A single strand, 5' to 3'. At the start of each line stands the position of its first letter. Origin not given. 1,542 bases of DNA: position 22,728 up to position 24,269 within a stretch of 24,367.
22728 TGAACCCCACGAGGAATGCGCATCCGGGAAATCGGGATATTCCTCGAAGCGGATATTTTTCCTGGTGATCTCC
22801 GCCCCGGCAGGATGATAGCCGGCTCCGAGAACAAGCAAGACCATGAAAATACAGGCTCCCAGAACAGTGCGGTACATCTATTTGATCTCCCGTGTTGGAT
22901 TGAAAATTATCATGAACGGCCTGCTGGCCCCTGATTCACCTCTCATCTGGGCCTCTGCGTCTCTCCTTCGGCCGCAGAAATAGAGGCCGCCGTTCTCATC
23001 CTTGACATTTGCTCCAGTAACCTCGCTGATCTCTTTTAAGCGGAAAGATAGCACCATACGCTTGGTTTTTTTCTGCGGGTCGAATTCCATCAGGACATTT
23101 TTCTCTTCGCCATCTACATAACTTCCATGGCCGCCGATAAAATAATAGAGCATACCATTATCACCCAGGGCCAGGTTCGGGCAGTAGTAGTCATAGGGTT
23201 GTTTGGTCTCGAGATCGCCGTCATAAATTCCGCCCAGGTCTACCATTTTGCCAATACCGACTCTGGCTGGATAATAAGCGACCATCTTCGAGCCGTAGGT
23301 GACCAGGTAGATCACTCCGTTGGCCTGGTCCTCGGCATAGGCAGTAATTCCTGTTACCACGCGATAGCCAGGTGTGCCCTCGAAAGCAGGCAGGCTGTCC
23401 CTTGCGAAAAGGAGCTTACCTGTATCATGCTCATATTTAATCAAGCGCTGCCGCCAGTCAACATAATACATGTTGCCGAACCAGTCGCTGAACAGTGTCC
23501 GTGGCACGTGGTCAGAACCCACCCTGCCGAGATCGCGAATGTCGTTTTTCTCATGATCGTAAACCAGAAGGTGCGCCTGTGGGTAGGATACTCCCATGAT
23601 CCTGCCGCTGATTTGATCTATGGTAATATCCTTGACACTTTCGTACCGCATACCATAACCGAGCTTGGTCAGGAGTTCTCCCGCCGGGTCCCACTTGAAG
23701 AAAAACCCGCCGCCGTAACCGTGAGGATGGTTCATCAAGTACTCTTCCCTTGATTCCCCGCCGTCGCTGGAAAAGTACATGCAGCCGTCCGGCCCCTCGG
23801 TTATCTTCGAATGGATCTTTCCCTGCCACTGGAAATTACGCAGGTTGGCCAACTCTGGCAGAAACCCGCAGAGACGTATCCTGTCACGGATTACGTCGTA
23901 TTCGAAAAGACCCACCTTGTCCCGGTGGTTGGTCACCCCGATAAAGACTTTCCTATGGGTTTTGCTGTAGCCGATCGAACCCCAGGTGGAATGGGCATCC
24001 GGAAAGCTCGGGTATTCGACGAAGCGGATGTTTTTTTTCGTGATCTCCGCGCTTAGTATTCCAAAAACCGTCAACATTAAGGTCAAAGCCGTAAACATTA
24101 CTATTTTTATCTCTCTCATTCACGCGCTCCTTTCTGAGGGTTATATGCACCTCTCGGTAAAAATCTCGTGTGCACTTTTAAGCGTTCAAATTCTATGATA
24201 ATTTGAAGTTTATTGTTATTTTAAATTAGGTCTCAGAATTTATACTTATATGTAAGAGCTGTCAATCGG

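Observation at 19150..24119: Four-gene operon of secreted, unassigned beta-propeller-like proteins including a tandem triplet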

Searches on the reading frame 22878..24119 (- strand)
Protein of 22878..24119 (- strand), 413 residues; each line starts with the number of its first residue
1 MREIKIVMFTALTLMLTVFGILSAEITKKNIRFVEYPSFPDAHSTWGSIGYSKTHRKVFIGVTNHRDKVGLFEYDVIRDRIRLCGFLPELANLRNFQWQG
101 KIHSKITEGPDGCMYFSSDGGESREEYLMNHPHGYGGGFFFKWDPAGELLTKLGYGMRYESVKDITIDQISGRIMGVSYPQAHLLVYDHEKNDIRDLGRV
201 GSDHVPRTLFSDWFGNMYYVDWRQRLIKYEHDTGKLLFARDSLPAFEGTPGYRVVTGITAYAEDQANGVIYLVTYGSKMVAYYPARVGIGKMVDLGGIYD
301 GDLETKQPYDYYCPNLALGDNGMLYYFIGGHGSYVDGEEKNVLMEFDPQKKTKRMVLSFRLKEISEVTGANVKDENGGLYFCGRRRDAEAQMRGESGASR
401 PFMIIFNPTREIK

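Call 6: search_protein_families(library=pfam, proteins=[window:22878-24119:-], max_evalue=1)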
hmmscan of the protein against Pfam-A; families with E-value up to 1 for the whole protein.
window:22878-24119:- (413 aa): 0 families

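Call 7: search_protein_families(library=ncbifam, proteins=[window:22878-24119:-], max_evalue=1)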
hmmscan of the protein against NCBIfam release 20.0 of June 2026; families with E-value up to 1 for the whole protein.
window:22878-24119:- (413 aa): 0 families

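Call 10: find_homologous_proteins(query=window:22878-24119:-)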
Query window:22878-24119:- (413 aa): 465 proteins with E <= 0.001 among 3830 candidates; the best 120 are listed. Only proteins of 227 to 723 residues were searched: fused or split forms outside these lengths cannot appear, so this answer is no evidence that the protein stands alone or is whole; lengths 'longer' or 'shorter' looks for them.
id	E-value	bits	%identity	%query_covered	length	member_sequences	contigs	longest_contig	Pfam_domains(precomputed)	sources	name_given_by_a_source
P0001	7.3e-287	969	100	100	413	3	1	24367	-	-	-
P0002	3.1e-277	937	96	100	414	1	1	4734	-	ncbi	-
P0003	5.9e-277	936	97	100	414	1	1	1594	-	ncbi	-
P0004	2.2e-251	852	86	100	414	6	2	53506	-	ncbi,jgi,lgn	-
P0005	2.8e-250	849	85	100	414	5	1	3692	-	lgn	-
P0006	3.4e-234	796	78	100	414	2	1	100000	-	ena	-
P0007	2.0e-231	786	77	100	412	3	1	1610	-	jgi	jgi:hypothetical protein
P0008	3.3e-213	726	72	100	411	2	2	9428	-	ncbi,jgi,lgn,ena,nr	ncbi:MAG TPA: hypothetical protein VM123_20020 [archaeon]|nr:hypothetical protein [archaeon]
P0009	9.8e-213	725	74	100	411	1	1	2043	-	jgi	-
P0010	1.0e-211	722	72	100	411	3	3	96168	-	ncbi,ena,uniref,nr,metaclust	ncbi:MAG: hypothetical protein A3F83_05165 [Candidatus Glassbacteria bacterium RIFCSPLOWO2_12_FULL_5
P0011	7.8e-210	715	71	98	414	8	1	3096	-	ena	-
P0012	1.3e-209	715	70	99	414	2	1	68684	-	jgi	-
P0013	1.8e-207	708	71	100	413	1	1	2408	-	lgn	-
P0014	3.4e-207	707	71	99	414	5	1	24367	-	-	-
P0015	1.8e-206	704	71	99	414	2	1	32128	-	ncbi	ncbi:hypothetical protein ACFL5K_00955 [Gemmatimonadota bacterium]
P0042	3.0e-186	638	66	98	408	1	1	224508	-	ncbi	ncbi:MAG: hypothetical protein AB1898_13040 [Acidobacteriota bacterium]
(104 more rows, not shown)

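Call 17: search_solved_structures(query=A2, max_evalue=10)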
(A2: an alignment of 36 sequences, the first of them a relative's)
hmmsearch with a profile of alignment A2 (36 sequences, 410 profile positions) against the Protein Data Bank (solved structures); distinct sequences matched with E-value up to 10: 0.

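Call 18: find_encoding_contigs(protein=P0010, flank=10000, max_places=2)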
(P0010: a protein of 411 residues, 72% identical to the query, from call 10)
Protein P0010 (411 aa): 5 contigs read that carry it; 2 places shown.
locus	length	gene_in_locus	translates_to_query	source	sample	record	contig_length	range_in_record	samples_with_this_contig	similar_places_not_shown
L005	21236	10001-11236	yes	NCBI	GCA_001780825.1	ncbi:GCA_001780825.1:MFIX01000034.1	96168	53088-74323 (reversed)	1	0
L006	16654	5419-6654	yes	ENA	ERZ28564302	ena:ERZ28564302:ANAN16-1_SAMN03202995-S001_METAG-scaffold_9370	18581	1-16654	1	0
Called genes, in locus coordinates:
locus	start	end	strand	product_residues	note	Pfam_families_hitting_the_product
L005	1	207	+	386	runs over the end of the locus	PF13439:Glyco_transf_4, PF13579:Glyco_trans_4_4 (weak), PF00534:Glycos_transf_1, PF13692:Glyco_trans_1_4, PF13524:Glyco_trans_1_2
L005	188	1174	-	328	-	PF00535:Glycos_transf_2, PF10111:Glyco_tranf_2_2, PF13641:Glyco_tranf_2_3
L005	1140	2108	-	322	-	-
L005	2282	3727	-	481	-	PF13439:Glyco_transf_4, PF13579:Glyco_trans_4_4, PF00534:Glycos_transf_1, PF13692:Glyco_trans_1_4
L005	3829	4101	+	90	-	-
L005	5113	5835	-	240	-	PF00117:GATase, PF07722:Peptidase_C26 (weak)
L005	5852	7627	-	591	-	PF00474:SSF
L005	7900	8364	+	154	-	-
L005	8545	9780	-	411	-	-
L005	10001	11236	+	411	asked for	-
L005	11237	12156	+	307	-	-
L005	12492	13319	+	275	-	-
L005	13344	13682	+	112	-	-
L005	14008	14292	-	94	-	-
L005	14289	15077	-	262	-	PF03572:Peptidase_S41, PF28547:CHD_PDZ-protease (faint)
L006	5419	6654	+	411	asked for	-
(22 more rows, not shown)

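Call 19: find_encoding_contigs(protein=P0042, flank=10000, max_places=2)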
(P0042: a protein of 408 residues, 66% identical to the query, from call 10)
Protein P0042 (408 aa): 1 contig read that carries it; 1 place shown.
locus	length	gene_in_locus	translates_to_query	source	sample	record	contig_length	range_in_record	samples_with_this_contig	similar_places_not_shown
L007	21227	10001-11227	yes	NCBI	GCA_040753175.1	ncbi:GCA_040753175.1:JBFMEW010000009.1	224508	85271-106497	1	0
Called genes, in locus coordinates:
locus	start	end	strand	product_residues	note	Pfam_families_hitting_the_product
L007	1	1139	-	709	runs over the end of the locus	PF03030:H_PPase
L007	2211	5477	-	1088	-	PF17128:DUF5107, PF13424:TPR_12 (faint), PF00515:TPR_1 (faint), PF07719:TPR_2 (faint), PF12895:ANAPC3 (faint), PF13181:TPR_8 (faint), PF13414:TPR_11 (faint), PF13432:TPR_16 (weak), +6 more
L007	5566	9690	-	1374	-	PF24157:DUF7408 (faint), PF02449:Glyco_hydro_42, PF08532:Glyco_hydro_42M (weak)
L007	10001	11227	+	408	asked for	-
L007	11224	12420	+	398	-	-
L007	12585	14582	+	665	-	PF26550:Tricorn_2nd, PF07676:PD40, PF26549:Tricorn_N, PF26550:Tricorn_2nd (weak), PF26549:Tricorn_N (weak), PF20434:BD-FAE, PF00326:Peptidase_S9, PF01738:DLH, +4 more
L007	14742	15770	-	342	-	PF12006:DUF3500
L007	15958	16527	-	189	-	PF13489:Methyltransf_23, PF07021:MetW, PF08003:Methyltransf_9 (weak), PF13649:Methyltransf_25, PF13847:Methyltransf_31, PF08241:Methyltransf_11, PF08242:Methyltransf_12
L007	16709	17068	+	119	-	PF00462:Glutaredoxin, PF03960:ArsC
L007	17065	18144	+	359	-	PF04909:Amidohydro_2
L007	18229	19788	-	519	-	PF07687:M20_dimer (weak)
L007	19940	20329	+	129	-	PF01842:ACT (weak), PF13291:ACT_4 (faint), PF19571:ACT_8, PF22629:ACT_AHAS_ss (weak)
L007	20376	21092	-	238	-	PF00891:Methyltransf_2, PF02353:CMAS, PF05175:MTS, PF05401:NodS, PF05891:Methyltransf_PK, PF13489:Methyltransf_23, PF01209:Ubie_methyltran, PF13847:Methyltransf_31, +3 more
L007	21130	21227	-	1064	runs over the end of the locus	PF13620:CarboxypepD_reg, PF13715:CarbopepD_reg_2 (faint), PF25183:OMP_b-brl_4, PF00593:TonB_dep_Rec_b-barrel (weak)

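Call 20: predict_structure(alignment_id=A2)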
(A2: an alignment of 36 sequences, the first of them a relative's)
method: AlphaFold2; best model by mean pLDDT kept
length: 413 residues; sequences in the alignment: 36
mean_pLDDT: 89.3   pTM: 0.89
mean pLDDT of the five models: 89.3, 88.5, 87.7, 87.0, 86.4
residues with pLDDT >= 90: 274; 70-90: 106; 50-70: 21; < 50: 12
segments of 3 or more residues with pLDDT < 50: 20-22, 123-130
pLDDT, mean of each block of 10 residues (from residue 1): 82 68 78 91 85 98 85 97 95 82 93 93 49 71 97 88 94 94 94 94 85 97 94 97 92 84 98 95 98 96 89 96 96 84 97 96 93 97 87 67 96 86
secondary structure, 60 per line:
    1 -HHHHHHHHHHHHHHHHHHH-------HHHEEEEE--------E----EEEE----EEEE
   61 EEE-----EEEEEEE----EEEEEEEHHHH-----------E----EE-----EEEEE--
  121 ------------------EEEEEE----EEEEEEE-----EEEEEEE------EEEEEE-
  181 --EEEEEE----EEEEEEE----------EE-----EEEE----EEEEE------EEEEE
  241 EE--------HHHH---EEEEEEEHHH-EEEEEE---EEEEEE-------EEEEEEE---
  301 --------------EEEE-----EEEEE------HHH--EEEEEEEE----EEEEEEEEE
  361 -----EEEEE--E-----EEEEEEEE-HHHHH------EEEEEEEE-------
elements in order: H2-20 E31-35 E49-52 E57-63 E69-75 E80-86 H87-90 E114-118 E139-144 E149-155 E161-167 E174-179 E183-188 E193-199 E217-220 E225-229 E236-242 H251-254 E258-264 E269-274 E278-283 E291-297 E315-318 E324-328 E340-347 E352-360 E366-370 E379-386 H388-392 E399-406

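Call 23: fold_search(model_id=the predicted structure, library=pdb)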
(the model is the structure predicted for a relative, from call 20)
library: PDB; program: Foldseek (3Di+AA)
matches with E <= 10: 500; with E <= 0.001: 500
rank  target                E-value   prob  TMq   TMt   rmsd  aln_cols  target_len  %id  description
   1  4a2l_C                5.8e-11  1.00  0.55  0.32   5.2       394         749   12  Structure of the periplasmic domain of the heparin and heparan sulphate sensing hybrid two component system BT4663 in  (released 2012-05-02)
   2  8pjv                  1.2e-10  1.00  0.41  0.55   7.0       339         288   15  Crystal structure of the computationally designed SAKe6DR protein (released 2024-07-10)
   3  3vgz_A                1.2e-10  1.00  0.55  0.69   5.7       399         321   10  Crystal structure of E. coli YncE (released 2011-11-16)
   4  5lqi_A                1.5e-10  1.00  0.55  0.40   8.5       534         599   12  W288A mutant of GlxA from Streptomyces lividans: apo form (released 2017-08-30)
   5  4a2l_D                2.3e-10  1.00  0.55  0.33   5.3       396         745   13  Structure of the periplasmic domain of the heparin and heparan sulphate sensing hybrid two component system BT4663 in  (released 2012-05-02)
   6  5c86                  3.0e-10  1.00  0.55  0.48   5.7       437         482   13  Novel fungal alcohol oxidase with catalytic diversity among the AA5 family, apo form (released 2015-07-08)
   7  4unm_A                3.5e-10  1.00  0.55  0.40   8.4       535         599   12  Structure of Galactose Oxidase homologue from Streptomyces lividans (released 2015-06-10)
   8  7pvp                  3.9e-10  1.00  0.43  0.59   6.5       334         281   16  Crystal structure of the SAKe6BC designer protein (released 2023-01-18)
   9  5c92                  4.4e-10  1.00  0.56  0.49   5.5       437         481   12  Novel fungal alcohol oxidase with catalytic diversity among the AA5 family, in complex with copper (released 2015-07-08)
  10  8pjt_A                4.6e-10  1.00  0.39  0.51   7.2       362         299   15  Crystal structure of the computationally designed SAKe6DEref protein (released 2024-07-10)
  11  7onh_B                4.9e-10  1.00  0.42  0.53   8.8       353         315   14  Crystal structure of the computationally designed SAKe6BE-L3 protein (released 2022-12-14)
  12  9n73_LO               4.9e-10  1.00  0.54  0.30   5.8       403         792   11  SSU processome maturation and disassembly, State G (released 2025-10-29)
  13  4a2l_A                5.7e-10  1.00  0.38  0.23  16.6       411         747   12  Structure of the periplasmic domain of the heparin and heparan sulphate sensing hybrid two component system BT4663 in  (released 2012-05-02)
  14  4a2l_F                6.4e-10  1.00  0.37  0.22  16.1       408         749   10  Structure of the periplasmic domain of the heparin and heparan sulphate sensing hybrid two component system BT4663 in  (released 2012-05-02)
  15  8pjz_A                6.8e-10  1.00  0.41  0.55   6.9       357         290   15  Crystal structure of the computationally designed SAKe6EEtal protein (released 2024-07-10)
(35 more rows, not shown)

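Call 25: search_protein_representatives(protein=window:22878-24119:-)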
Query: 413 residues. Proteins with E-value up to 0.001 (for the whole library): 246; up to 1e-10: 77; up to 1e-30: 19. The best 150 are listed.
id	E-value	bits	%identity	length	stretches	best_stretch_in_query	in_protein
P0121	4.1e-146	503.7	54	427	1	8-412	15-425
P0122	4.4e-107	375.1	61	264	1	148-412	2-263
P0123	7.8e-95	334.8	60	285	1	4-249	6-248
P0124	8.3e-90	318.2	64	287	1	114-332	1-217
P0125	4.9e-89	315.7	40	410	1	13-412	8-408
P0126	1.7e-72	261.1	37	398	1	26-412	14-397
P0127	5.5e-68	246.3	61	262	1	11-177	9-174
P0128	5.6e-61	223.2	50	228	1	141-366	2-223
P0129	3.9e-57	210.5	34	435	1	23-392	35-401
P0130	4.4e-54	200.5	33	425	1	37-409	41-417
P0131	3.3e-52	194.3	33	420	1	37-410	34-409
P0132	1.7e-51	192.0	57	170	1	22-166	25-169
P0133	4.7e-49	183.9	32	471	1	30-409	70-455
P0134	6.4e-46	173.6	62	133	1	279-412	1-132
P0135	2.4e-45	171.7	84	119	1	1-93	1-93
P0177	1.5e-14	70.2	25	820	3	71-392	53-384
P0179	2.2e-14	69.7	26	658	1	40-394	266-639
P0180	3.9e-14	68.9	26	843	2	22-327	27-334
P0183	1.3e-13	67.1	31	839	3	43-191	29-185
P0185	1.7e-13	66.8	26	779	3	29-330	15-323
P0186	1.9e-13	66.6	27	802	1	132-356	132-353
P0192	2.5e-12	62.9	28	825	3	100-237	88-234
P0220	8.6e-09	51.3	25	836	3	129-365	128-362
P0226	4.0e-08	49.1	24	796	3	98-347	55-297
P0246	3.5e-07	46.0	29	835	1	55-248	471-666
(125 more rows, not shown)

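Call 26: search_protein_families(library=pfam, proteins=[P0177, P0180, P0183, P0185, P0186, P0192, P0220, P0226, P0179, P0246], max_evalue=0.001)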
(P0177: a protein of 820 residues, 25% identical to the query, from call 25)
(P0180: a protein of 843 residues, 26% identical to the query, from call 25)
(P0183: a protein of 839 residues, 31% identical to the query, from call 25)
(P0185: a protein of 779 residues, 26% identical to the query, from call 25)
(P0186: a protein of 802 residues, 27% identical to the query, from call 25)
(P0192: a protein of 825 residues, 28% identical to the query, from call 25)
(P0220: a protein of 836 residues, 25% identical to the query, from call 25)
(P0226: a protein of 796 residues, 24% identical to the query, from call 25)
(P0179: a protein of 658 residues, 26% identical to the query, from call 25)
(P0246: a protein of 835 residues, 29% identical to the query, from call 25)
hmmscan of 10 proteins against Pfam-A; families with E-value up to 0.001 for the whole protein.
P0177 (820 aa): 3 families
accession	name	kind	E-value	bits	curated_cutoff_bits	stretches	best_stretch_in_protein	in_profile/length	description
PF08450.18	SGL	-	5e-07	30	26.3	0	161-263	8-103/246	SMP-30/Gluconolactonase/LRE-like region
PF07494.17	Reg_prop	-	4e-06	26.8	20.4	0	82-103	2-22/24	Two component regulator propeller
PF13449.12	Phytase-like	-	1.3e-05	25.7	27.6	1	204-378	12-208/284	Esterase-like activity of phytase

P0180 (843 aa): 1 family
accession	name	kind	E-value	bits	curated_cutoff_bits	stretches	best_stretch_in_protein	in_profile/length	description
PF13964.12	Kelch_6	-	1.6e-06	28.3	25.3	0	654-670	28-44/50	Kelch motif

P0183 (839 aa): 3 families
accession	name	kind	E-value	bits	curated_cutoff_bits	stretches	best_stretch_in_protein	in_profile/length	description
PF16819.11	DUF5074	-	4.6e-09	36.2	27.2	0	213-353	149-295/353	Domain of unknown function (DUF5074)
PF07494.17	Reg_prop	-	8.5e-07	28.9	20.4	0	92-110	6-23/24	Two component regulator propeller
PF13964.12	Kelch_6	-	0.00011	22.5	25.3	0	33-75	4-46/50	Kelch motif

P0185 (779 aa): 2 families
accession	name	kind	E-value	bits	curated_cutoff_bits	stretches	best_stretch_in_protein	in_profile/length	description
PF07494.17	Reg_prop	-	8.5e-06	25.8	20.4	0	28-45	4-21/24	Two component regulator propeller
PF14517.12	Tachylectin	-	1e-05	25.8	29.8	0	198-282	78-161/230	Tachylectin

P0186 (802 aa): 4 families
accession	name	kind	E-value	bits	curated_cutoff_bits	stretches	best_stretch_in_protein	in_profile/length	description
PF20067.5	SSL_N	-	3.2e-06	27.3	18.9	0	677-692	26-41/46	Strictosidine synthase-like, N-terminal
PF07494.17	Reg_prop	-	7.4e-05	22.9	20.4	0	30-49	4-23/24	Two component regulator propeller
PF13964.12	Kelch_6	-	0.00032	21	25.3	0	35-72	6-42/50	Kelch motif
PF16819.11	DUF5074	-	0.00071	19.2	27.2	0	697-782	168-251/353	Domain of unknown function (DUF5074)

P0192 (825 aa): 2 families
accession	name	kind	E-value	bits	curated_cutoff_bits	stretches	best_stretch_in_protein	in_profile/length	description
PF07494.17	Reg_prop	-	3.9e-06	26.9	20.4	0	89-106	6-22/24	Two component regulator propeller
PF14517.12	Tachylectin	-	7.6e-06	26.3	29.8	0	632-710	84-161/230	Tachylectin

P0220 (836 aa): 1 family
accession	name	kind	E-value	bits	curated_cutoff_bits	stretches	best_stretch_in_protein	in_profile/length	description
PF20067.5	SSL_N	-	0.00024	21.3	18.9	0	697-713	28-44/46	Strictosidine synthase-like, N-terminal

P0226 (796 aa): 0 families

P0179 (658 aa): 1 family
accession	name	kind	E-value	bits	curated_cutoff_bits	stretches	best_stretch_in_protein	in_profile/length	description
PF03629.24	SASA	-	2.7e-69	233.7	24.8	1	15-241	2-225/226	Carbohydrate esterase, sialic acid-specific acetylesterase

P0246 (835 aa): 0 families

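Call 27: find_encoding_contigs(protein=P0004, flank=8000, max_places=2)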
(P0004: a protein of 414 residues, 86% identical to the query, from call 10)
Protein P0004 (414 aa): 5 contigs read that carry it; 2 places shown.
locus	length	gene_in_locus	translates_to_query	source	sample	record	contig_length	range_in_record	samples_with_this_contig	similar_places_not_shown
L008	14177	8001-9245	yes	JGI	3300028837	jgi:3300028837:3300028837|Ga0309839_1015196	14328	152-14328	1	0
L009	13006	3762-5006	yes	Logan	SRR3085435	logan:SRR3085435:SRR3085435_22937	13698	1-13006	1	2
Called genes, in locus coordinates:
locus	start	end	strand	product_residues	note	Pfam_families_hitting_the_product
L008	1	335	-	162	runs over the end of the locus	?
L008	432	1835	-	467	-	PF20250:FapA_N, PF03961:FapA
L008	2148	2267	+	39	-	-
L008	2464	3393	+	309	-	PF01073:3Beta_HSD, PF01370:Epimerase, PF02719:Polysacc_synt_2 (faint), PF04321:RmlD_sub_bind, PF07993:NAD_binding_4 (faint), PF16363:GDP_Man_Dehyd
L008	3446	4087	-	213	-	PF00753:Lactamase_B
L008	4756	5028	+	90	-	-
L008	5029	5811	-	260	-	PF00106:adh_short, PF08659:KR, PF23441:SDR, PF13561:adh_short_C2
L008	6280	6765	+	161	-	PF13505:OMP_b-brl (weak)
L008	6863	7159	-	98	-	-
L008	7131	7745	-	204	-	-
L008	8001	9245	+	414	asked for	-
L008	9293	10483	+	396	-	PF21959:DUF6923 (faint)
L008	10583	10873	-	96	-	-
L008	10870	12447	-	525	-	PF00595:PDZ, PF13180:PDZ_2 (weak), PF17820:PDZ_6 (weak), PF03572:Peptidase_S41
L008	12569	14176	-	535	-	?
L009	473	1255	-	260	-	PF00106:adh_short, PF08659:KR, PF23441:SDR, PF13561:adh_short_C2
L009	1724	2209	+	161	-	PF13505:OMP_b-brl (weak)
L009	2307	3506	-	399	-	-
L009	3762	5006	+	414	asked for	-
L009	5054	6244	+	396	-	PF21959:DUF6923 (faint)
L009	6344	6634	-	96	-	-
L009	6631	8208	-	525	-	PF00595:PDZ, PF13180:PDZ_2 (weak), PF17820:PDZ_6 (weak), PF03572:Peptidase_S41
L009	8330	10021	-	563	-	PF13231:PMT_2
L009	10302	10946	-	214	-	PF02545:Maf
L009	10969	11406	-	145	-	PF02580:Tyr_Deacylase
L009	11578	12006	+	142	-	PF01951:Archease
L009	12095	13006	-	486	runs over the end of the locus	-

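Call 28: find_encoding_contigs(protein=P0002, flank=8000, max_places=2)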
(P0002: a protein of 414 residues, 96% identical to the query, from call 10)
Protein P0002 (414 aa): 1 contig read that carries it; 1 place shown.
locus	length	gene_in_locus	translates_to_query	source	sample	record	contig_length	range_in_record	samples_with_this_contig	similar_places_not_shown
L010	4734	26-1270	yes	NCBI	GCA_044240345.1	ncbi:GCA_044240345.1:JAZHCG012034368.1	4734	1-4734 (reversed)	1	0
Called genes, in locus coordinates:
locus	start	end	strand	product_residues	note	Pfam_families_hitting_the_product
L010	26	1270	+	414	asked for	-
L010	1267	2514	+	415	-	-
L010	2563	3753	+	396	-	PF21959:DUF6923 (faint)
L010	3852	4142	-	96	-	-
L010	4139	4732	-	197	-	?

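Call 32: find_related_loci(query=A2, collection=genome_contigs, flank=10000)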
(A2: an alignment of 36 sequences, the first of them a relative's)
Query A2 (413 aa) in genome_contigs; peptide patterns used: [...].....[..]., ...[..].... (x = any residue, [..] = any of these).
144 stretches matched a pattern; 105 encode a relative of the query (tblastn E <= 1e-3); the best 80 are kept; 80 distinct loci.
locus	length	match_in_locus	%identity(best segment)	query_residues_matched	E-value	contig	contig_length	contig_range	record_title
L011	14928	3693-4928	86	1-412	0e+0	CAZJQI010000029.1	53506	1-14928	MAG TPA_asm: uncultured Gemmatimonadales bacterium isolate SRP068000_co1_608 genome assembly, contig: NODE_506_length_53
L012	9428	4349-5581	72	1-413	0e+0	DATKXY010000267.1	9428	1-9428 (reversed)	MAG TPA_asm: archaeon isolate SMAG_U14205 k141_3419922, whole genome shotgun sequence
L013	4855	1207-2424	69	6-413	0e+0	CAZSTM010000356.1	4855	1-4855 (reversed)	MAG TPA_asm: uncultured Gemmatimonadales bacterium isolate SRP214966_co2_433 genome assembly, contig: NODE_35859_length_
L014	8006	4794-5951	72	23-412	0e+0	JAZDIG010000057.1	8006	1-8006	MAG: Candidatus Glassbacteria bacterium isolate MEGAHIT-group-0.387 k141_12823393, whole genome shotgun sequence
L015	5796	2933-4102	71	22-413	0e+0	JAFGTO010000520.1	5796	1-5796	MAG: Candidatus Glassbacteria bacterium isolate Zod_Metabat.976 k87_10995132, whole genome shotgun sequence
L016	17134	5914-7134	70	1-412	0e+0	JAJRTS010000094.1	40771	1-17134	MAG: Gemmatimonadales bacterium isolate Dive96_bin10.104 k141_4305548, whole genome shotgun sequence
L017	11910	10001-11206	67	10-413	0e+0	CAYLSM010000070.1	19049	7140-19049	MAG TPA_asm: uncultured Gemmatimonadales bacterium isolate binchicken_co20_334 genome assembly, contig: NODE_5625_length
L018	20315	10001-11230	67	1-413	0e+0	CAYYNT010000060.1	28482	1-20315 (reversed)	MAG TPA_asm: uncultured Gemmatimonadales bacterium isolate binchicken_co20_206 genome assembly, contig: NODE_3479_length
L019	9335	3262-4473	67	8-413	0e+0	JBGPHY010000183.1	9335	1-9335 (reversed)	MAG: Terriglobia bacterium isolate OBJ_0618_7090110_347 k141_8430250_length_9335_cov_26.8630, whole genome shotgun seque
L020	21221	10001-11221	65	6-413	0e+0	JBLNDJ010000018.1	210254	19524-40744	MAG: Acidobacteriota bacterium isolate MAG102 PRJNA950955_bin11_renamed_17, whole genome shotgun sequence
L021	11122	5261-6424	67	24-413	0e+0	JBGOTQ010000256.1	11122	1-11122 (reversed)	MAG: Terriglobia bacterium isolate OBJ_0618_7090110_159 k141_5051315_length_11122_cov_15.0000, whole genome shotgun sequ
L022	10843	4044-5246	67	11-413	0e+0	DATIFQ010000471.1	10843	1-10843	MAG TPA_asm: Bryobacteraceae bacterium isolate SMAG_U16399 k141_2457474, whole genome shotgun sequence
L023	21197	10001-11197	65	13-413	0e+0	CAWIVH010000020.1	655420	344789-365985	MAG: uncultured Acidobacteriota bacterium isolate MFD02979.bin.1.204 genome assembly, contig: contig_74441, whole genome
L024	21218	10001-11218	64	5-413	0e+0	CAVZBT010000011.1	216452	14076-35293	MAG: uncultured Acidobacteriota bacterium isolate MFD00905.bin.2.153 genome assembly, contig: contig_39727, whole genome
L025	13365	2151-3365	64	5-413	0e+0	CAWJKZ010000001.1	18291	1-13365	MAG: uncultured Acidobacteriota bacterium isolate MFD05942.bin.2.47 genome assembly, contig: contig_115836, whole genome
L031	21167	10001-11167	64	23-413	2e-177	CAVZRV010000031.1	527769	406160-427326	MAG: uncultured Acidobacteriota bacterium isolate MFD05684.bin.2.2 genome assembly, contig: contig_7125, whole genome sh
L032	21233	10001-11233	62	5-413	2e-175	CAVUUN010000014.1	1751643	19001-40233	MAG: uncultured Acidobacteriota bacterium isolate MFD03899.bin.1.231 genome assembly, contig: contig_563, whole genome s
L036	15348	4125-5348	57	4-413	3e-162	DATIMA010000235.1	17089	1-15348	MAG TPA_asm: Bryobacteraceae bacterium isolate SMAG_U15758 k141_3071468, whole genome shotgun sequence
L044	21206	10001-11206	54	3-413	1e-156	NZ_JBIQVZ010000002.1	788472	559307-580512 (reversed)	Mariniflexile sp. HMF6888 2, whole genome shotgun sequence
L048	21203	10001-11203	55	7-408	1e-153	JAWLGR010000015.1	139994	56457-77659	MAG: Mariniphaga sp. isolate 30dZY2.bin.126 NODE_252_length_139994_cov_6.065656, whole genome shotgun sequence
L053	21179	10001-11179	56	12-413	3e-151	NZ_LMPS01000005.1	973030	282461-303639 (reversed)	Dyadobacter sp. Leaf189 contig_3, whole genome shotgun sequence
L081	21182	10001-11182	54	23-413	7e-144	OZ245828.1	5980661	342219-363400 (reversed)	MAG: Cyclobacteriaceae bacterium isolate 13e3becd-af6c-48d6-9863-855bd88a8e1e genome assembly, chromosome: 1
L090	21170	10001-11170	50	26-412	4e-138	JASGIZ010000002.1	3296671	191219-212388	MAG: Agriterribacter sp. isolate 5N381 JMF-2111-06-0005.ont.bin.381_1, whole genome shotgun sequence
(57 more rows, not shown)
